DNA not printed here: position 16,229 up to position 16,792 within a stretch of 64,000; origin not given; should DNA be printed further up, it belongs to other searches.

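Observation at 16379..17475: Translationally coupled Cys-rich zinc-ribbon protein plus 2x[4Fe-4S] ferredoxin with an unknown Cys-containing C-terminal domain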

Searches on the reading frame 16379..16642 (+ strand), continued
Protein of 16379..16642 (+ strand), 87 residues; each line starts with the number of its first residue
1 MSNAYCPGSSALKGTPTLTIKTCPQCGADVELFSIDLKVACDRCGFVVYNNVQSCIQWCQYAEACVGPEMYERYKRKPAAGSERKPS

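Call 86: search_protein_families(library=pfam, proteins=[L152:1810-3300:-, L118:383-1300:-, L176:3203-3496:+, L159:2727-3473:+, L157:5049-5984:+, L159:5935-6717:-, L165:1423-2289:-, L117:1780-2439:-, L164:2260-2694:+, L157:4797-5045:+], max_evalue=0.001)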
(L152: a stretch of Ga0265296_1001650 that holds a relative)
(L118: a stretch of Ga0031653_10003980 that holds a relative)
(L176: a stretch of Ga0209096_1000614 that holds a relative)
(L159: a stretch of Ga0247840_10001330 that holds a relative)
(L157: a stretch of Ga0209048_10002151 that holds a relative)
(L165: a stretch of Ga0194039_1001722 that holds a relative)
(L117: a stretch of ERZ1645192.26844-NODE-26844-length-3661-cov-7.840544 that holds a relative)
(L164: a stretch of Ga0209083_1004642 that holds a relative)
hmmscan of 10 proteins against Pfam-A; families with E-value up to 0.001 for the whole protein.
L152:1810-3300:- (496 aa): 3 families
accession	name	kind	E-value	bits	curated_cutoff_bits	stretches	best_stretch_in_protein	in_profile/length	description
PF13489.12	Methyltransf_23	-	1.3e-10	41.7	27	1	164-310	11-130/164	Methyltransferase domain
PF09243.16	Rsm22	-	1.6e-09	38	23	1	146-341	3-182/275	Mitochondrial small ribosomal subunit Rsm22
PF13847.12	Methyltransf_31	-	7e-09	36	27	1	176-304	2-117/145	Methyltransferase domain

L118:383-1300:- (305 aa): 1 family
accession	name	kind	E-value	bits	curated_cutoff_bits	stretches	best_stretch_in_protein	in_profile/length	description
PF02445.21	NadA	-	2e-123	411.7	27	1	13-304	2-295/295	Quinolinate synthetase A protein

L176:3203-3496:+ (97 aa): 0 families

L159:2727-3473:+ (248 aa): 1 family
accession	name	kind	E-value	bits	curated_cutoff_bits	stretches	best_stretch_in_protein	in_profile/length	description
PF02586.19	SRAP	-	1.3e-68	231.2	27.1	1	24-231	1-214/214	SOS response associated peptidase (SRAP)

L157:5049-5984:+ (311 aa): 4 families
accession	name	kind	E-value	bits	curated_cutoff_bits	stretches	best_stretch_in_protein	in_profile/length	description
PF01171.26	ATP_bind_3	-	6.1e-11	42.8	27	1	60-227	2-159/182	PP-loop family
PF03054.22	tRNA_Me_trans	-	1.1e-06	28.9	20.6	1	59-174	2-128/202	tRNA methyl transferase HUP domain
PF22082.2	TtuA_LIM_N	-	5.2e-05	23.7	27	1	13-37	2-26/26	2-thiouridine synthetase TtuA, N-terminal LIM domain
PF00733.27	Asn_synthase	-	0.00034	20.8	21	1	56-126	16-80/354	Asparagine synthase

L159:5935-6717:- (260 aa): 2 families
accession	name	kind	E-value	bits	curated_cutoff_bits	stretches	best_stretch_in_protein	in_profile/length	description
PF02634.21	FdhD-NarQ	-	1.4e-72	244.7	27.2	1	23-247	1-236/237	FdhD/NarQ family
PF14079.11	DUF4260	-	0.00033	21.1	27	1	147-185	71-109/113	Domain of unknown function (DUF4260)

L165:1423-2289:- (288 aa): 1 family
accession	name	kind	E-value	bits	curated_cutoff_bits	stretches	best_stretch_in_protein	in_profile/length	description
PF01978.25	TrmB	-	4.7e-24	84.5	25.6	1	10-74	3-67/68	Sugar-specific transcriptional regulator TrmB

L117:1780-2439:- (219 aa): 3 families
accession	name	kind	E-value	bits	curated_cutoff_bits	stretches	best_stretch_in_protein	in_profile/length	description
PF01077.27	NIR_SIR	-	2.8e-28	98.8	27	1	86-218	4-150/158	Nitrite and sulphite reductase 4Fe-4S domain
PF03460.22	NIR_SIR_ferr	-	1.1e-15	57.6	24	1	13-77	2-67/69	Nitrite/Sulfite reductase ferredoxin-like half domain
PF09373.15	PMBR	-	0.00015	22.1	24.9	1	175-200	4-29/33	Pseudomurein-binding repeat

L164:2260-2694:+ (144 aa): 2 families
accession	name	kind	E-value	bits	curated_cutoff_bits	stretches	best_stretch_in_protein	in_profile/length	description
PF07366.18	SnoaL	-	2.6e-33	115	28.4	1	14-137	3-126/126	SnoaL-like polyketide cyclase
PF12680.13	SnoaL_2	-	1.6e-21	77.2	27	1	14-123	1-101/102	SnoaL-like domain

L157:4797-5045:+ (82 aa): 2 families
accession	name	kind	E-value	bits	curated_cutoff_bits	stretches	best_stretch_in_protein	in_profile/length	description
PF02597.26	ThiS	-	1.2e-06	29.4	22.5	1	35-82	21-76/76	ThiS family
PF21965.2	SAMP2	-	1e-05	26.3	27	1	39-78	24-62/63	Small archaeal modifier protein 2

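Call 89: list_cluster_members(proteins=[P0001, window:16379-16639:+, P0121, P0204, P0341, P0085])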
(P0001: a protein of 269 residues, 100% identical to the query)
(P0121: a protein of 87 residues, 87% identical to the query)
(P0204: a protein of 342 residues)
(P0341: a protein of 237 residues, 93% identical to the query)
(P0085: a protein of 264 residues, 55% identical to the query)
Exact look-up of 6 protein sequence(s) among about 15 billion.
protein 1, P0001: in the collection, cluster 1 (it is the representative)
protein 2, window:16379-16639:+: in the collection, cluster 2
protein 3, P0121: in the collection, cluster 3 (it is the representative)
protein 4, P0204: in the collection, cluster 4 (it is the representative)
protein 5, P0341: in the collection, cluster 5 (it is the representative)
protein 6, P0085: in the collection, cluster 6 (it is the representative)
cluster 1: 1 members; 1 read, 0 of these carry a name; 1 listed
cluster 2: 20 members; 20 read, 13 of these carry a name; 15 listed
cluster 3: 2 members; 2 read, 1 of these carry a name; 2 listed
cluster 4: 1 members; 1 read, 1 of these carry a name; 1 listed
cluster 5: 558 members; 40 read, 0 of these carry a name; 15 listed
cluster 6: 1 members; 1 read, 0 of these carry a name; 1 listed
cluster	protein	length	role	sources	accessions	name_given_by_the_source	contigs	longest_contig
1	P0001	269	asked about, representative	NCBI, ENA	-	-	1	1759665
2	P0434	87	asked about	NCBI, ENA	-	-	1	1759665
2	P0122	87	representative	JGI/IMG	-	ribosomal protein S27AE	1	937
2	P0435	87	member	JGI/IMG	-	ribosomal protein S27AE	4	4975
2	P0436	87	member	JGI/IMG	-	ribosomal protein S27AE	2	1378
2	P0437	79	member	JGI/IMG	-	ribosomal protein S27AE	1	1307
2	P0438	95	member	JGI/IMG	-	hypothetical protein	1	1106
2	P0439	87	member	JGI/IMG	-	ribosomal protein S27AE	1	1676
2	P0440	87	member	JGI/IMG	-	ribosomal protein S27AE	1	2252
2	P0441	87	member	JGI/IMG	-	ribosomal protein S27AE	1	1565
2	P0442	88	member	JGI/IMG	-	ribosomal protein S27AE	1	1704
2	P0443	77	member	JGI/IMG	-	hypothetical protein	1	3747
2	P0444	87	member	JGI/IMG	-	ribosomal protein S27AE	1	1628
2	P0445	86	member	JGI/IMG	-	hypothetical protein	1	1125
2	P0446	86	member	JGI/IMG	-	hypothetical protein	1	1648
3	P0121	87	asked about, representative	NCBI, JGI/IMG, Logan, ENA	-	ribosomal protein S27AE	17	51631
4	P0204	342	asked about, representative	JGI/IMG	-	ferredoxin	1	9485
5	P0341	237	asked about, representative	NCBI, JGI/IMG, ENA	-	-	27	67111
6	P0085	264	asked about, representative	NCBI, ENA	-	-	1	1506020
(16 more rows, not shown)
